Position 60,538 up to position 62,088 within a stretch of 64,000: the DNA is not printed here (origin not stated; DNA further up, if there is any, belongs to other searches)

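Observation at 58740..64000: Translationally coupled pseudopilin operon with atypical partners (large upstream protein, two prepilin-like genes, zinc-ribbon protein)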

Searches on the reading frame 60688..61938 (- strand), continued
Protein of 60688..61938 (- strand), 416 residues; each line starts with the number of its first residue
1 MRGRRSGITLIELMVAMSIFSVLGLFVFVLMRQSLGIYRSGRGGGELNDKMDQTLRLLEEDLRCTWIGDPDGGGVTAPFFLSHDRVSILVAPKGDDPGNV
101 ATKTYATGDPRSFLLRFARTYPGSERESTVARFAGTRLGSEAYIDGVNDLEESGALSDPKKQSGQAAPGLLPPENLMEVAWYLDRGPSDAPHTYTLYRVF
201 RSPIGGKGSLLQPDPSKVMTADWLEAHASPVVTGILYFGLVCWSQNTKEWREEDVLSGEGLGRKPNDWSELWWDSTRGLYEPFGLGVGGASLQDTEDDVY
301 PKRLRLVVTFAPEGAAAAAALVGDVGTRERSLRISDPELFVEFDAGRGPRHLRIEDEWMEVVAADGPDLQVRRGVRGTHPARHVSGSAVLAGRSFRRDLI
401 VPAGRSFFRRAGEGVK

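Call 16: find_encoding_contigs(protein=P0028, flank=10000, max_places=1)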
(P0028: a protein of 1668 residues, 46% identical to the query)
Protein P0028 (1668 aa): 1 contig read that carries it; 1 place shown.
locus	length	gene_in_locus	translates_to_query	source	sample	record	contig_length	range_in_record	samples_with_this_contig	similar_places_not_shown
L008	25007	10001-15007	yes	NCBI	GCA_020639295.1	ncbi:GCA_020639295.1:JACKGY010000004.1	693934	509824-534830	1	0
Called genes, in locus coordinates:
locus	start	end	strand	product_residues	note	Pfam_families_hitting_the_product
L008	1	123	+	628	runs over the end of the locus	PF00498:FHA, PF16697:Yop-YscD_cpl, PF01590:GAF, PF13185:GAF_2, PF13492:GAF_3, PF00158:Sigma54_activat, PF14532:Sigma54_activ_2, PF25601:AAA_lid_14, +3 more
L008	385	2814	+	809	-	PF00498:FHA, PF16697:Yop-YscD_cpl, PF00498:FHA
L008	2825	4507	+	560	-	PF11104:PilM_2, PF14450:FtsA (weak)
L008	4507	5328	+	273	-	-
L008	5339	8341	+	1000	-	PF23914:TPR_CcmH_CycH (faint), PF07719:TPR_2 (faint), PF13174:TPR_6 (faint), PF13424:TPR_12 (faint), PF13432:TPR_16, PF14559:TPR_19, PF13428:TPR_14 (weak), PF14559:TPR_19 (weak), +6 more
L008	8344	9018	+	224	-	PF07963:N_methyl (weak), PF08334:T2SSG (faint)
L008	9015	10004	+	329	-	PF13385:Laminin_G_3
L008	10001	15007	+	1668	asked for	-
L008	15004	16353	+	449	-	-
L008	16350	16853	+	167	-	PF07963:N_methyl (weak)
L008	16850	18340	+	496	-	-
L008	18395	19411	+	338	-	PF00639:Rotamase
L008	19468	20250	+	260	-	PF04079:SMC_ScpB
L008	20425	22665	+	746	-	-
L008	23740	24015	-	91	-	PF01809:YidD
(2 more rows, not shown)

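Call 19: search_protein_families(library=pfam, proteins=[L007:196-2670:+, L007:2698-4398:+, L007:4395-5216:+, L007:5213-8332:+, L007:15235-16560:+], max_evalue=0.1)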
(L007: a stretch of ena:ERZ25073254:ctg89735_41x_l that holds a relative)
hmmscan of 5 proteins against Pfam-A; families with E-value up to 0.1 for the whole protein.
L007:196-2670:+ (824 aa): 2 families
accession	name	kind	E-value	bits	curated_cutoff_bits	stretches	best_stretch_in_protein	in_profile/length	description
PF00498.31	FHA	-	4.4e-34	117.2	20.7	2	23-86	2-67/67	FHA domain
PF16697.10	Yop-YscD_cpl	-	5.2e-28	97.6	33.2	2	13-94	10-92/94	Inner membrane component of T3SS, cytoplasmic domain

L007:2698-4398:+ (566 aa): 3 families
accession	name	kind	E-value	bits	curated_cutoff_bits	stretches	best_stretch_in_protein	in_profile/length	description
PF11104.14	PilM_2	-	1.1e-19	71.1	27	1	6-345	1-336/340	Type IV pilus assembly protein PilM;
PF14450.12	FtsA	-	3.6e-12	47.2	31.8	1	177-315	2-113/127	Cell division protein FtsA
PF06723.19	MreB_Mbl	-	0.012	14.9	27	0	243-311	236-303/327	MreB/Mbl protein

L007:4395-5216:+ (273 aa): 0 families

L007:5213-8332:+ (1039 aa): 19 families
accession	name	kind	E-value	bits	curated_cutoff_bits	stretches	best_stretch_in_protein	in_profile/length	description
PF07719.23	TPR_2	-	4.2e-25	86.2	27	3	596-625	3-32/34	Tetratricopeptide repeat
PF14559.12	TPR_19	-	4.1e-20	72.3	25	3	674-729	2-57/68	Tetratricopeptide repeat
PF13432.12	TPR_16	-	2.1e-19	70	32.7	4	570-625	7-62/65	Tetratricopeptide repeat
PF13181.12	TPR_8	-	8.3e-17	60.3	25.7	1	734-761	4-31/34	Tetratricopeptide repeat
PF00515.34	TPR_1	-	1.4e-16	60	27.8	1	596-625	3-32/34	Tetratricopeptide repeat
PF13428.12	TPR_14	-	7.3e-14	51.3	23.5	1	630-671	2-43/44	Tetratricopeptide repeat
PF13424.12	TPR_12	-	1.7e-12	47.8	30.1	2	596-659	5-75/77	Tetratricopeptide repeat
PF13431.12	TPR_17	-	4.1e-12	45.8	24.4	1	583-614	2-33/34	Tetratricopeptide repeat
PF23914.1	TPR_CcmH_CycH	-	6.6e-09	36.2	42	2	636-732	57-156/158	Cytochrome c-type biogenesis protein H TPR domain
PF13371.12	TPR_9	-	8.5e-08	32.5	35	1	425-481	5-61/73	Tetratricopeptide repeat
PF12895.13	ANAPC3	-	2.6e-07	31.3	27.2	1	678-756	4-81/82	Anaphase-promoting complex, cyclosome, subunit 3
PF13174.12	TPR_6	-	1.5e-06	28.9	26.3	1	596-621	2-27/33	Tetratricopeptide repeat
PF16918.11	PknG_TPR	-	1.8e-06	27.4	27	2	611-714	76-179/340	Protein kinase G tetratricopeptide repeat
PF13414.12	TPR_11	-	0.00013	22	26.8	1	571-606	5-40/42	TPR repeat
PF24575.1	TPR_Slam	-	0.00022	22.1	35.2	0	568-617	55-104/104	Surface lipoprotein assembly modifier, N-terminal TPR repeats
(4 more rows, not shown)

L007:15235-16560:+ (441 aa): 1 family
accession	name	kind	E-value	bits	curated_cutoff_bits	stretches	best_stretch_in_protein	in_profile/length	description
PF07963.17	N_methyl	-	5.7e-05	23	21.2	1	10-32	4-26/27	Prokaryotic N-terminal methylation motif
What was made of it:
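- On Canonical T2SS (Gsp) operon: The platform is PilM_2 (call 19).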

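Call 20: find_related_loci(query=A2, collection=genome_contigs, flank=10000)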
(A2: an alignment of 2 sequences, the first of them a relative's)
Query A2 (809 aa) in genome_contigs; peptide patterns used: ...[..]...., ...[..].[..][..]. (x = any residue, [..] = any of these).
599 stretches matched a pattern (row limit reached: there are more); 11 encode a relative of the query (tblastn E <= 1e-3); 11 distinct loci.
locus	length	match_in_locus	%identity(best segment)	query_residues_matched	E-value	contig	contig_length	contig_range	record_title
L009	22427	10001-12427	100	1-809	0e+0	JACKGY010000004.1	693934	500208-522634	MAG: Planctomycetota bacterium isolate HK-STAS-PLAN-3 HK-STAS-PLAN-3_4, whole genome shotgun sequence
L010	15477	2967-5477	48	1-809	0e+0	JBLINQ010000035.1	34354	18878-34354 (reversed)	MAG: Planctomycetota bacterium isolate 3300053785_211 Ga0535658_0002042, whole genome shotgun sequence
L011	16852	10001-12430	44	1-806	0e+0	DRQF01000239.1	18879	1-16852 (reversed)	MAG TPA_asm: Planctomycetota bacterium isolate HyVt-576 HyVt-576_k145_753435, whole genome shotgun sequence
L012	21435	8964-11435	40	1-808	7e-156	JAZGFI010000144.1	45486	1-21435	MAG: Planctomycetota bacterium isolate SCS4bin.42 SCS4bin.42_144, whole genome shotgun sequence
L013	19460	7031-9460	50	1-807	0e+0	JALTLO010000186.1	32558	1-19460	MAG: Planctomycetota bacterium isolate S139_metabat1_scaf2bin.037 S139_NODE_832_length_32558_cov_1.855786, whole genome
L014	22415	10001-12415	43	1-807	4e-178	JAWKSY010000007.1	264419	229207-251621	MAG: Planctomycetota bacterium isolate BC3.89 BC3.89.fa-7, whole genome shotgun sequence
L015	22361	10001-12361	30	1-802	2e-54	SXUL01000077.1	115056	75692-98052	MAG: Planctomycetia bacterium isolate F1-140-MAGs146 F1-140__c214366, whole genome shotgun sequence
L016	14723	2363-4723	29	1-794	4e-57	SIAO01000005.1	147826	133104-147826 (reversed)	MAG: Planctomycetota bacterium isolate Baikal-deep-G176 BACOMB-C201, whole genome shotgun sequence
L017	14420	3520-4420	50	15-205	5e-12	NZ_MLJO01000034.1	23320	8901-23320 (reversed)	Intrasporangium flavum strain MUSC 78 34, whole genome shotgun sequence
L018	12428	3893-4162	35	3-207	4e-11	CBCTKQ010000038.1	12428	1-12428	MAG TPA_asm: uncultured Eggerthellaceae bacterium isolate SRR20550302_concoct_32 genome assembly, contig: ERZ24911541.20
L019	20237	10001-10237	37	21-207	9e-6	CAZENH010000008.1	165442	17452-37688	MAG TPA_asm: uncultured Myxococcales bacterium isolate binchicken_co150_700 genome assembly, contig: NODE_75_length_1654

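Call 26: search_protein_families(library=pfam, proteins=[L011:1-1482:+, L011:1565-2299:+, L011:2301-4097:+, L011:4010-7036:+, L011:7632-9773:+, L014:479-3052:+, L015:1472-4234:+, L015:4865-7906:+, L015:2-1393:+, L009:2270-4084:+], max_evalue=0.001)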
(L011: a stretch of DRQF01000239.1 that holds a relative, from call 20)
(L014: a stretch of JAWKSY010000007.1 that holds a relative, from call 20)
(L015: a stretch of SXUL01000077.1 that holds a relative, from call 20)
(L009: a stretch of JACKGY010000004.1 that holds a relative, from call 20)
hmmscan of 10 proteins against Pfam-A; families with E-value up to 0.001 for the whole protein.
L011:1-1482:+ (493 aa): 1 family
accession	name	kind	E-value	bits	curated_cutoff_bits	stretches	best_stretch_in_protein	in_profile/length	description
PF00263.26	Secretin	-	7.4e-28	97.7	27.5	1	305-483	2-169/169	Bacterial type II and III secretion system protein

L011:1565-2299:+ (244 aa): 4 families
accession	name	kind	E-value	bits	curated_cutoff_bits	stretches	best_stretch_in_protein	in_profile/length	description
PF13419.12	HAD_2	-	4.2e-18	66.5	23.8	1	7-201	1-176/178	Haloacid dehalogenase-like hydrolase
PF00702.32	Hydrolase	-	2.2e-17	64.5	26.4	1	5-197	2-191/191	haloacid dehalogenase-like hydrolase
PF13242.12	Hydrolase_like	-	4e-09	36.7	22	1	157-220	2-67/75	HAD-hyrolase-like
PF03704.23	BTAD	-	0.00074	20.3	22.1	0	21-54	94-127/146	Bacterial transcriptional activator domain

L011:2301-4097:+ (598 aa): 3 families
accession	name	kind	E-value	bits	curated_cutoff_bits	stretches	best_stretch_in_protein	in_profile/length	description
PF00733.27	Asn_synthase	-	2.4e-53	182.5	21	1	224-579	7-354/354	Asparagine synthase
PF13537.11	GATase_7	-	1.4e-21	77.2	25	1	46-152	2-122/123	Glutamine amidotransferase domain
PF13522.11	GATase_6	-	4e-19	69.4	27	1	41-147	12-130/130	Glutamine amidotransferase domain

L011:4010-7036:+ (1008 aa): 12 families
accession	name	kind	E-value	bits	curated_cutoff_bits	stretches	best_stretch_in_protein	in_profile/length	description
PF13428.12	TPR_14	-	1.7e-14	53.3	23.5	1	691-731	2-42/44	Tetratricopeptide repeat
PF14559.12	TPR_19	-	8.9e-11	42.4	25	1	671-723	6-58/68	Tetratricopeptide repeat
PF13431.12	TPR_17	-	8.9e-11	41.6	24.4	0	681-704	4-27/34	Tetratricopeptide repeat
PF23914.1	TPR_CcmH_CycH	-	3.9e-10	40.2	42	0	731-768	50-87/158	Cytochrome c-type biogenesis protein H TPR domain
PF13432.12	TPR_16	-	1.3e-09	38.8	32.7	1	927-965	9-47/65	Tetratricopeptide repeat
PF07719.23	TPR_2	-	3.7e-07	30.2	27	0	792-810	16-34/34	Tetratricopeptide repeat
PF13181.12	TPR_8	-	8.2e-07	29.1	25.7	0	795-810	19-34/34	Tetratricopeptide repeat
PF13371.12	TPR_9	-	1.3e-06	28.7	35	1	890-950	4-64/73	Tetratricopeptide repeat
PF13414.12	TPR_11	-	2.2e-06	27.7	26.8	0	795-813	12-30/42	TPR repeat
PF00515.34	TPR_1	-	5.7e-05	23.2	27.8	0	795-810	19-34/34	Tetratricopeptide repeat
PF12895.13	ANAPC3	-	5.9e-05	23.7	27.2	0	895-960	3-67/82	Anaphase-promoting complex, cyclosome, subunit 3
PF25058.1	ARM_TT21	-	0.00011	22.6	27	0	514-578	75-139/155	Tetratricopeptide repeat protein 21 ARM repeat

L011:7632-9773:+ (713 aa): 11 families
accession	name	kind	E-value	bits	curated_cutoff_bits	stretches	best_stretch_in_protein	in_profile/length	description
PF00158.32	Sigma54_activat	-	2.2e-61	206.9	20.2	1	412-579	1-168/168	Sigma-54 interaction domain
PF14532.12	Sigma54_activ_2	-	1.8e-20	74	25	1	413-583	1-138/138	Sigma-54 interaction domain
PF01590.32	GAF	-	1.5e-19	71.3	22.4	1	226-362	2-133/133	GAF domain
PF13185.12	GAF_2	-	5.5e-17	62.7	28.6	1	226-363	4-136/136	GAF domain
PF00498.31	FHA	-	2.6e-15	57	20.7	1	91-154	1-67/67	FHA domain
PF13492.12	GAF_3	-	1.9e-13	51.4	27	1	226-364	2-129/129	GAF domain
PF25601.1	AAA_lid_14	-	4.3e-13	49.3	27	1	584-654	1-77/87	AAA+ ATPase lid domain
PF02954.25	HTH_8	-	2.1e-12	47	22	1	671-708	4-41/42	Bacterial regulatory protein, Fis family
PF16697.10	Yop-YscD_cpl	-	3.8e-12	46.7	33.2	1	82-158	10-88/94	Inner membrane component of T3SS, cytoplasmic domain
PF07728.20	AAA_5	-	2.5e-05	24.7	22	1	436-554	2-123/139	AAA domain (dynein-related subfamily)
PF01078.27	Mg_chelatase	-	0.00056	19.8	20.3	0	491-534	93-136/207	Magnesium chelatase, subunit ChlI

L014:479-3052:+ (857 aa): 4 families
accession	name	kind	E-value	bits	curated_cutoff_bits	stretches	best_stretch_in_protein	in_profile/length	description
PF00263.26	Secretin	-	8.8e-26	90.9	27.5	1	670-847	3-169/169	Bacterial type II and III secretion system protein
PF13428.12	TPR_14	-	3.1e-07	30.9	23.5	1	74-116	2-44/44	Tetratricopeptide repeat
PF07719.23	TPR_2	-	1.2e-06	28.6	27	0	74-106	2-34/34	Tetratricopeptide repeat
PF00515.34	TPR_1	-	6.6e-06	26.2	27.8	0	240-272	2-34/34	Tetratricopeptide repeat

L015:1472-4234:+ (920 aa): 1 family
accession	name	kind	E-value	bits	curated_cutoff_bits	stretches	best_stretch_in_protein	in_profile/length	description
PF00263.26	Secretin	-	1.2e-29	103.5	27.5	1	731-909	1-168/169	Bacterial type II and III secretion system protein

L015:4865-7906:+ (1013 aa): 9 families
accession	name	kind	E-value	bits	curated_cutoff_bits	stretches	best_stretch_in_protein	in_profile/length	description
PF14559.12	TPR_19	-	7e-15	55.6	25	1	757-819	4-66/68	Tetratricopeptide repeat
PF13428.12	TPR_14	-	2e-13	50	23.5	2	926-969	1-44/44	Tetratricopeptide repeat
PF00515.34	TPR_1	-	9.9e-09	35.1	27.8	0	783-810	6-33/34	Tetratricopeptide repeat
PF13371.12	TPR_9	-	1e-08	35.5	35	2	757-819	8-70/73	Tetratricopeptide repeat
PF07719.23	TPR_2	-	3.7e-08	33.3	27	0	783-810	6-33/34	Tetratricopeptide repeat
PF13414.12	TPR_11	-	2.2e-07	30.9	26.8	0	785-815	1-31/42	TPR repeat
PF13431.12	TPR_17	-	8.9e-05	22.9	24.4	0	949-980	2-33/34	Tetratricopeptide repeat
PF13432.12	TPR_16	-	0.0002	22.2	32.7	1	757-810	10-63/65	Tetratricopeptide repeat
PF13181.12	TPR_8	-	0.00038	20.8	25.7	0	783-807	6-30/34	Tetratricopeptide repeat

L015:2-1393:+ (463 aa): 3 families
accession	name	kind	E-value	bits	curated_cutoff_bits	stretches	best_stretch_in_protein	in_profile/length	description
PF00884.28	Sulfatase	-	3.3e-19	69.8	25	1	16-154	147-300/301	Sulfatase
PF13432.12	TPR_16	-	0.00023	22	32.7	1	296-343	1-48/65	Tetratricopeptide repeat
PF01663.27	Phosphodiest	-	0.00095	19.3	23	0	22-98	144-220/342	Type I phosphodiesterase / nucleotide pyrophosphatase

L009:2270-4084:+ (604 aa): 3 families
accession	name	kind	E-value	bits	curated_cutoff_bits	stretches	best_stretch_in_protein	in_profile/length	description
PF00733.27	Asn_synthase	-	5.4e-61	207.6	21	1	228-588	2-354/354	Asparagine synthase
PF13522.11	GATase_6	-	3.8e-23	82.4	27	1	30-152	1-130/130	Glutamine amidotransferase domain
PF13537.11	GATase_7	-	6.8e-22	78.2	25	1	46-157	2-122/123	Glutamine amidotransferase domain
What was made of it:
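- On Canonical T2SS (Gsp) operon: A secretin domain is present in orthologous loci about 9 kb upstream of the operon (Pfam 91-103 bits; call 26).
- Secretin, Pfam 91-103 bits (call 26).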

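Call 32: search_solved_structures(query=L001:5022-10004:+, max_evalue=1, show_alignments=2)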
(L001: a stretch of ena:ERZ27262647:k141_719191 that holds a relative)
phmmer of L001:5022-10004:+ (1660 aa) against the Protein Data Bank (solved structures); distinct sequences matched with E-value up to 1: 2.
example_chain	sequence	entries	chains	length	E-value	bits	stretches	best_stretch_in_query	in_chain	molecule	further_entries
2db1_A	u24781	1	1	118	0.13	12.6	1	106-200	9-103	heterogeneous nuclear ribonucleoprotein F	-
5g38_A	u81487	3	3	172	0.82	10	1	1174-1249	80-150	PHOTOSYSTEM II MANGANESE-STABILIZING POLYPEPTIDE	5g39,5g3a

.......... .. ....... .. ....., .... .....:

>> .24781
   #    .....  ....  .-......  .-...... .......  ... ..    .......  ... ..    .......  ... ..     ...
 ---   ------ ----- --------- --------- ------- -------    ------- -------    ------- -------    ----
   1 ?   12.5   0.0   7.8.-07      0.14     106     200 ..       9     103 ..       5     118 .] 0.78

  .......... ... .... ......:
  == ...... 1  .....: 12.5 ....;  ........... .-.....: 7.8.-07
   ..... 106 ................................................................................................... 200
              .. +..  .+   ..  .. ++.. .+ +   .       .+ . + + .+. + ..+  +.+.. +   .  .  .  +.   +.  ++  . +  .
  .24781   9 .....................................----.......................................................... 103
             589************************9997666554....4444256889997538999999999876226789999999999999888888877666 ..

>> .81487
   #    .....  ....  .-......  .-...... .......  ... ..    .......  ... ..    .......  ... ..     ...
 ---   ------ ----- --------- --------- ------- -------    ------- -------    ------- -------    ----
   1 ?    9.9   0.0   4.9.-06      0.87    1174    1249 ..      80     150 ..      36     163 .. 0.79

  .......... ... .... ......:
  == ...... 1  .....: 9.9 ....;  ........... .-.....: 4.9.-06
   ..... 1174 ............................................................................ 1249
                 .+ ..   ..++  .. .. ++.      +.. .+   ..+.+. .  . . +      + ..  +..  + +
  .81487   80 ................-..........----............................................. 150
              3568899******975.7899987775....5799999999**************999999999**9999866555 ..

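Call 40: find_homologous_proteins(query=window:60688-61938:-, max_evalue=0.001)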
Query window:60688-61938:- (416 aa): 16 proteins with E <= 0.001 among 8000 candidates.
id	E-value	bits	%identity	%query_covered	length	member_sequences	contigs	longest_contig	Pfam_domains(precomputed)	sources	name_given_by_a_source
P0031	4.2e-280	947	100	100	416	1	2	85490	PF07963.18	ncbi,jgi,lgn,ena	-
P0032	9.9e-256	867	91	100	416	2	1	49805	PF07963.18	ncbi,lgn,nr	ncbi:MAG TPA: prepilin-type N-terminal cleavage/methylation domain-containing protein [Planctomycete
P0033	3.3e-248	842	88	100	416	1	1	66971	PF07963.18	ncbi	-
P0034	3.5e-124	433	52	99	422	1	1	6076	PF07963.18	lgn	-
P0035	3.4e-122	427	53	99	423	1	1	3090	PF07963.18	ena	-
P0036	6.4e-120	419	50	100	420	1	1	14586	PF07963.18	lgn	-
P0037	3.3e-115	404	48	98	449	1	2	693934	-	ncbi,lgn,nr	ncbi:MAG: prepilin-type N-terminal cleavage/methylation domain-containing protein [Planctomycetes ba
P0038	9.9e-114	399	48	99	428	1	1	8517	PF07963.18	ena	-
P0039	1.6e-111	391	46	98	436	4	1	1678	PF07963.18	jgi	-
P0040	4.5e-109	383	46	98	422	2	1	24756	-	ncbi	-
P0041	7.1e-105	369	48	97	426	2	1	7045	PF07963.18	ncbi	-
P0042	2.9e-28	117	33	96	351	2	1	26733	-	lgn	-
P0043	7.2e-28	116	31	98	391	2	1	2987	PF07963.18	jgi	jgi:prepilin-type N-terminal cleavage/methylation domain-containing protein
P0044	2.3e-27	114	31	97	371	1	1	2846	-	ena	-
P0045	2.0e-19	88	29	97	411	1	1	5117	PF07963.18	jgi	jgi:prepilin-type N-terminal cleavage/methylation domain-containing protein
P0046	1.3e-16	79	30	96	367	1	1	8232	-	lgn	-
